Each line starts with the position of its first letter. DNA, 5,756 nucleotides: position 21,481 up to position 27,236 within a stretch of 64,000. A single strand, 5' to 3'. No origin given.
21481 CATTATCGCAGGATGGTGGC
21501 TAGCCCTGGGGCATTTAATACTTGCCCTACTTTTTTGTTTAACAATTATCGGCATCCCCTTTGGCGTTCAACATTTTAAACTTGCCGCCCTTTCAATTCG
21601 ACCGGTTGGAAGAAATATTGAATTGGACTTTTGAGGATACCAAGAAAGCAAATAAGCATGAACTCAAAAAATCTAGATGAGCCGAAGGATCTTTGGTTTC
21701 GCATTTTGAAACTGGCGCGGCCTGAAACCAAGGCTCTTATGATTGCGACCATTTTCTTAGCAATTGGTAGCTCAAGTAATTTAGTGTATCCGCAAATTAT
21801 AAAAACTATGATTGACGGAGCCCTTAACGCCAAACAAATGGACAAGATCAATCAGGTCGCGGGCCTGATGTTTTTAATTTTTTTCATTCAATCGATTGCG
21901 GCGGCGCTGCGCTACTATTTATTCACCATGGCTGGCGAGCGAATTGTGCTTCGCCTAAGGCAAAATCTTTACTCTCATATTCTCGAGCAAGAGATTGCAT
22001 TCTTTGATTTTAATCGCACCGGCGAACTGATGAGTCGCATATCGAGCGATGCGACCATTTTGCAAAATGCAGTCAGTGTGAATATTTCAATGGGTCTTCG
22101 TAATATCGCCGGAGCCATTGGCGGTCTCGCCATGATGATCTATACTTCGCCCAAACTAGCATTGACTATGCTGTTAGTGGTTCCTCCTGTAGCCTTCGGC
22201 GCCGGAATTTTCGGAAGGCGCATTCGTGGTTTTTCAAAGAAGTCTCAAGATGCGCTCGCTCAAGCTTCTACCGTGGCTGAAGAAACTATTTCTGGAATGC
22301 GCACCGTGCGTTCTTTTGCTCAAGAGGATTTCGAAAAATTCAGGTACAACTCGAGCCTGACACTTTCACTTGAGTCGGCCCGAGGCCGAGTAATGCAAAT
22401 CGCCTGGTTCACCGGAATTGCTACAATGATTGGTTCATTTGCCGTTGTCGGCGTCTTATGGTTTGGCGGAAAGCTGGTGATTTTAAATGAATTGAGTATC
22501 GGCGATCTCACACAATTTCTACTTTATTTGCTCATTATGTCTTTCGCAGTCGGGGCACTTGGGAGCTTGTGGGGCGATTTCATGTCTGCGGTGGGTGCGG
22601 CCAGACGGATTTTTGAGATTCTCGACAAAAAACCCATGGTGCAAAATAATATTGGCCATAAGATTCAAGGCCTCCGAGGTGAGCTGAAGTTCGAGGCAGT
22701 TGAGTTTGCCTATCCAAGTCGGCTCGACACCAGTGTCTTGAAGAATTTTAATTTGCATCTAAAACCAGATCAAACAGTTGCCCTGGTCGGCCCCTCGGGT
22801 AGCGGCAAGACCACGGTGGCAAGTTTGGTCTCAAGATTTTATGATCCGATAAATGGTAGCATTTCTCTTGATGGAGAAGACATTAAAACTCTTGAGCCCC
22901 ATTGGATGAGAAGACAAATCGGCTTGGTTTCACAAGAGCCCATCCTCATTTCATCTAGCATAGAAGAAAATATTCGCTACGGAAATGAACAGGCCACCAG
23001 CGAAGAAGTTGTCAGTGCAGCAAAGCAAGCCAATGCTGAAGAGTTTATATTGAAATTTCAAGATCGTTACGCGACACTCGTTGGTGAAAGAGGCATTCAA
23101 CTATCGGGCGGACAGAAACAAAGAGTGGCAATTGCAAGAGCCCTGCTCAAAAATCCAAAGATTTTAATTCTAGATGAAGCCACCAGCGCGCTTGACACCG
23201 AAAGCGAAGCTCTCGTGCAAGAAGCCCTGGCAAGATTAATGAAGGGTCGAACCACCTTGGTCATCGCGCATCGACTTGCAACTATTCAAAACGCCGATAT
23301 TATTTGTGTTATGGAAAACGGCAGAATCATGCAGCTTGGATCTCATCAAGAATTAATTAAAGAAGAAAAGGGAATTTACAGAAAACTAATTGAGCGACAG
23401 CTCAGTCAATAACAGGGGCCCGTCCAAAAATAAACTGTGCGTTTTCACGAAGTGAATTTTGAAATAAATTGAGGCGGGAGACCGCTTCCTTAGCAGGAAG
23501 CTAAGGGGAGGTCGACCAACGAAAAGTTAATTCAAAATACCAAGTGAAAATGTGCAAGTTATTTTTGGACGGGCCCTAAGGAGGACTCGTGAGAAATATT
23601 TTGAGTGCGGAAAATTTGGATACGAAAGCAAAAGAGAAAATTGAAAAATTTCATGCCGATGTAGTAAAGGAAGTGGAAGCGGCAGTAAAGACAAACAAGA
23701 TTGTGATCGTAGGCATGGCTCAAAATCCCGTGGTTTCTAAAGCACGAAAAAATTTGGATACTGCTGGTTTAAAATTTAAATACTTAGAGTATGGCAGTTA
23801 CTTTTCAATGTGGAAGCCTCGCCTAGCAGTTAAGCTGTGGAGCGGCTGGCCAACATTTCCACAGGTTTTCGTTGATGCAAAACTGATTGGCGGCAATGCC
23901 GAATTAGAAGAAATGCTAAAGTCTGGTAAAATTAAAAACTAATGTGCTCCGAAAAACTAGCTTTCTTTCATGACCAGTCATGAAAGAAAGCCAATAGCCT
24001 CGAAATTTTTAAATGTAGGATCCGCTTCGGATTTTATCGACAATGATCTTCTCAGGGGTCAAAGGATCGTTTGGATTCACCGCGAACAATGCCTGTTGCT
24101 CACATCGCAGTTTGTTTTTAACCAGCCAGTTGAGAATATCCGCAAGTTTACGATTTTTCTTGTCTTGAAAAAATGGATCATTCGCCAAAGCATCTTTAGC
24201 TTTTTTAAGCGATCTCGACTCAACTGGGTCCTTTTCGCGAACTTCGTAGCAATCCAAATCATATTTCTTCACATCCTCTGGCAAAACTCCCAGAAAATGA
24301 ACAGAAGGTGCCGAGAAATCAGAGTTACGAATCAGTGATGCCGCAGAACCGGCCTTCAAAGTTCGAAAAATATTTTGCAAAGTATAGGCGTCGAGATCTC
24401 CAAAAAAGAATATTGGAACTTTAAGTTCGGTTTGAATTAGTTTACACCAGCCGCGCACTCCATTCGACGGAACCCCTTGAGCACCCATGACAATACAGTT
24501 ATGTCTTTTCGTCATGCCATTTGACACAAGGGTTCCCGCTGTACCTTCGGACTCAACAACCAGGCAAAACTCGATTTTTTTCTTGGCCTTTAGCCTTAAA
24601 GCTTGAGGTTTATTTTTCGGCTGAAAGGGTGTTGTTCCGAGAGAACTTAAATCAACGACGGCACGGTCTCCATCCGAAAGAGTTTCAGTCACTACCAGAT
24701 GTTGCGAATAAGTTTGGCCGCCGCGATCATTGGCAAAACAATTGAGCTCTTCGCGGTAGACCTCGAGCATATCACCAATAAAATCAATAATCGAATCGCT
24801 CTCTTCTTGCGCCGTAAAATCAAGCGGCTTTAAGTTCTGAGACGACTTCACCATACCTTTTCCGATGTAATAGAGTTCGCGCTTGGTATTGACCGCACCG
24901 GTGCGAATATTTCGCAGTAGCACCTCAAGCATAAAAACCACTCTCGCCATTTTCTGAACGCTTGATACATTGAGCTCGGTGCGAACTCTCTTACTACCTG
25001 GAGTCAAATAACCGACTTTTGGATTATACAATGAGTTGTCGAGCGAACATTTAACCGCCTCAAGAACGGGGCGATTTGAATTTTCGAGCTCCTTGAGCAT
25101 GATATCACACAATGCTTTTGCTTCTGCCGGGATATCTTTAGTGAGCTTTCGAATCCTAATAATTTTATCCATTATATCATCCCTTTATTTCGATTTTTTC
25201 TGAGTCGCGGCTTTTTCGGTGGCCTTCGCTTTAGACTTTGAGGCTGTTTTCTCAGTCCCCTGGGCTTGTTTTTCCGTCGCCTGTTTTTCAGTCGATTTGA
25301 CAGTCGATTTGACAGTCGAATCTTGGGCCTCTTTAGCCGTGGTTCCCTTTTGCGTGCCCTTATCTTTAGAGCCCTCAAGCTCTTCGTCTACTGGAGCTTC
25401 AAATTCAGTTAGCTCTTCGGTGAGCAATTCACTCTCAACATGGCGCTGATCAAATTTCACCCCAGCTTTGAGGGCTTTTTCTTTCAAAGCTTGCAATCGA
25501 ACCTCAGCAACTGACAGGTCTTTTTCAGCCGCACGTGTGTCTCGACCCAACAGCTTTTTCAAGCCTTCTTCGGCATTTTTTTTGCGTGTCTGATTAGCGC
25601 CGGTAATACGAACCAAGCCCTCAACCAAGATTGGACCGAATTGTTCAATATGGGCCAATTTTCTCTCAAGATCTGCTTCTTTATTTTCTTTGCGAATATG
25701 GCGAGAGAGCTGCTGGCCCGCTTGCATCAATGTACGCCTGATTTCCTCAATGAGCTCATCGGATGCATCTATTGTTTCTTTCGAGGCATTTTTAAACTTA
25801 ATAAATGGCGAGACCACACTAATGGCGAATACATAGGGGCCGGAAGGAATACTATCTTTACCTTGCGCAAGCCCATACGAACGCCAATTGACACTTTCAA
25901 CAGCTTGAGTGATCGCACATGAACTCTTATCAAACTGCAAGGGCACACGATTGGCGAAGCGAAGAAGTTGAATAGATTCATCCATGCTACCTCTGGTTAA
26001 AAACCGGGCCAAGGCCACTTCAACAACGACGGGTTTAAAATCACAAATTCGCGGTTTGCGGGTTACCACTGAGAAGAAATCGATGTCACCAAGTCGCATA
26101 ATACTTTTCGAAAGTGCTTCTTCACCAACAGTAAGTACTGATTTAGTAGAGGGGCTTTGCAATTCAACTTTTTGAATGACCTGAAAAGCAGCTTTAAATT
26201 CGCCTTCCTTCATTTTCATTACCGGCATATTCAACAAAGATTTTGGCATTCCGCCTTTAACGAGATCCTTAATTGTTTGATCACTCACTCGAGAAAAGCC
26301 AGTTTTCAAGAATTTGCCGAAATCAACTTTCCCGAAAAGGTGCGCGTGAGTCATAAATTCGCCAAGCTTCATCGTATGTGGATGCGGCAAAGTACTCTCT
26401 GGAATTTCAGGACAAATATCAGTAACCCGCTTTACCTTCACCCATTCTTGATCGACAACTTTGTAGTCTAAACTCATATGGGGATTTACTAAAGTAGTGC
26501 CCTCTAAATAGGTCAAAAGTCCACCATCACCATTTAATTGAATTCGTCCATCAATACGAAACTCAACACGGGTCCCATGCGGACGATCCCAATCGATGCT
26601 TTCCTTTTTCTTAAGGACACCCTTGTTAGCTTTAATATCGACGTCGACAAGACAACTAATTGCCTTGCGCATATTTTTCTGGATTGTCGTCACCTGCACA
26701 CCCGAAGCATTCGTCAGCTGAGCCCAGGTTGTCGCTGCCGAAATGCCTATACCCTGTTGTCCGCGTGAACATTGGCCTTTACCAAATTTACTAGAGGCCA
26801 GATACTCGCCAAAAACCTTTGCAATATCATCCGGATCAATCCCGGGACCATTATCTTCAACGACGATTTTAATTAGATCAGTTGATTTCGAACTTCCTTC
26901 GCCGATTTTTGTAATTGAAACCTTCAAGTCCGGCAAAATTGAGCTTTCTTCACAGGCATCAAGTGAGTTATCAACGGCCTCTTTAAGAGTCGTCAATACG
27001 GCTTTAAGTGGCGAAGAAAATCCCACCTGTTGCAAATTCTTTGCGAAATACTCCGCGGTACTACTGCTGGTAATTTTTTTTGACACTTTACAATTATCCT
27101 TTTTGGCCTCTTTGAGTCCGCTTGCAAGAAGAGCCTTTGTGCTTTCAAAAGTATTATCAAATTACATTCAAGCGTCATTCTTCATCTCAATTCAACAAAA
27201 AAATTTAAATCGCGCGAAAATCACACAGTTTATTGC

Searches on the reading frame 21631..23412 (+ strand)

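Call 71: search_protein_families(library=pfam, proteins=[window:21631-23412:+])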
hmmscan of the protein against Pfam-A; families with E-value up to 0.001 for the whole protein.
window:21631-23412:+ (593 aa): 6 families
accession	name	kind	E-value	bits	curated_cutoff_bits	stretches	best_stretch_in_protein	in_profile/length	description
PF00664.28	ABC_membrane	-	6e-64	216.8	28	1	36-307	1-274/274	ABC transporter transmembrane region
PF00005.33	ABC_tran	-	2.1e-35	122.7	25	1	370-519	1-137/137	ABC transporter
PF02463.25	SMC_N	-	1.7e-07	31.3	40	1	381-559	25-209/220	RecF/RecN/SMC N terminal domain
PF06414.18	Zeta_toxin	-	0.00019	21.4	22.3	0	383-425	19-61/199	Zeta toxin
PF00004.35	AAA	-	0.00025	21.9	21.2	0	384-542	2-97/131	ATPase family associated with various cellular activities (AAA)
PF00270.35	DEAD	-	0.00066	19.9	26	0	379-542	13-153/167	DEAD/DEAH box helicase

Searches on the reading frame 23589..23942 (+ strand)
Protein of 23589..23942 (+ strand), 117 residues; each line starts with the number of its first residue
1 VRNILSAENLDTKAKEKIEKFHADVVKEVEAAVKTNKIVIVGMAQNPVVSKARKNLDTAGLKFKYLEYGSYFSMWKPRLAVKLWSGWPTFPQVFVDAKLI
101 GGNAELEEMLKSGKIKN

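Call 71: search_protein_families(library=pfam, proteins=[window:23589-23942:+])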
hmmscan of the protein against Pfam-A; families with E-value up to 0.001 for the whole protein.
window:23589-23942:+ (117 aa): 1 family
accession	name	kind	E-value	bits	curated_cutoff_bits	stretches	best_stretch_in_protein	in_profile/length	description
PF00462.30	Glutaredoxin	-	4.1e-05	24.1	22.9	1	51-100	14-60/60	Glutaredoxin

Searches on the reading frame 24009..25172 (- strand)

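Call 71: search_protein_families(library=pfam, proteins=[window:24009-25172:-])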
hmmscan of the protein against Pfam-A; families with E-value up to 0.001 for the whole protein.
window:24009-25172:- (387 aa): 2 families
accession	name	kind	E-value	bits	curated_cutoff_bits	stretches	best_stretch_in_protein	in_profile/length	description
PF21180.3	TOP6A-Spo11_Toprim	-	5.6e-36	124.5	24.1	1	202-366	1-157/170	Topoisomerase 6 subunit A/Spo11, Toprim domain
PF04406.19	TP6A_N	-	1.1e-13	51.2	26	1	73-144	1-61/62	Type IIB DNA topoisomerase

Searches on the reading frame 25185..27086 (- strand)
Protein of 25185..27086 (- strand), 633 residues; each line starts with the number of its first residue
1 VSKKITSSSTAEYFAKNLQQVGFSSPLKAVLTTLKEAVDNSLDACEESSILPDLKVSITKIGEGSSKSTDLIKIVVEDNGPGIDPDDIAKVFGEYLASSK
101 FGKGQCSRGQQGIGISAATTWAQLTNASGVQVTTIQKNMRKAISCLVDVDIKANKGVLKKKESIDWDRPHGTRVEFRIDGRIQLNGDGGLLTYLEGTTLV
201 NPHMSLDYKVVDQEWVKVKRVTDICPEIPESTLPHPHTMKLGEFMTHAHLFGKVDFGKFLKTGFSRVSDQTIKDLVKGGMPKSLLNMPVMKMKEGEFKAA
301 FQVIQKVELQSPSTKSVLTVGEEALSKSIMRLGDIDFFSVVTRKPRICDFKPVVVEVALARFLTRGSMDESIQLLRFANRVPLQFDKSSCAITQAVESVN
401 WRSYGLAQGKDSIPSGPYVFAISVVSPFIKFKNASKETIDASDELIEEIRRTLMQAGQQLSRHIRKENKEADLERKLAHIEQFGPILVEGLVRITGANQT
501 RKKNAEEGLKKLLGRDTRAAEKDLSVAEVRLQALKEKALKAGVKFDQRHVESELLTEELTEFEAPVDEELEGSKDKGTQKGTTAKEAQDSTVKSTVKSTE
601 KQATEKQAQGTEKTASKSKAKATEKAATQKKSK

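Call 71: search_protein_families(library=pfam, proteins=[window:25185-27086:-])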
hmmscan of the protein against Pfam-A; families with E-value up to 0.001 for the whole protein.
window:25185-27086:- (633 aa): 3 families
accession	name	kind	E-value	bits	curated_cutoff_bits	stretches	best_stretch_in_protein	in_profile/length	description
PF09239.17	Topo-VIb_trans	-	6.2e-46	156.5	24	1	312-475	1-158/159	Topoisomerase VI B subunit, transducer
PF02518.31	HATPase_c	-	1.7e-10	41.7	26.4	1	32-178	8-107/111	Histidine kinase-, DNA gyrase B-, and HSP90-like ATPase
PF13589.12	HATPase_c_3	-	8.7e-09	36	25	1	33-157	6-115/137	Histidine kinase-, DNA gyrase B-, and HSP90-like ATPase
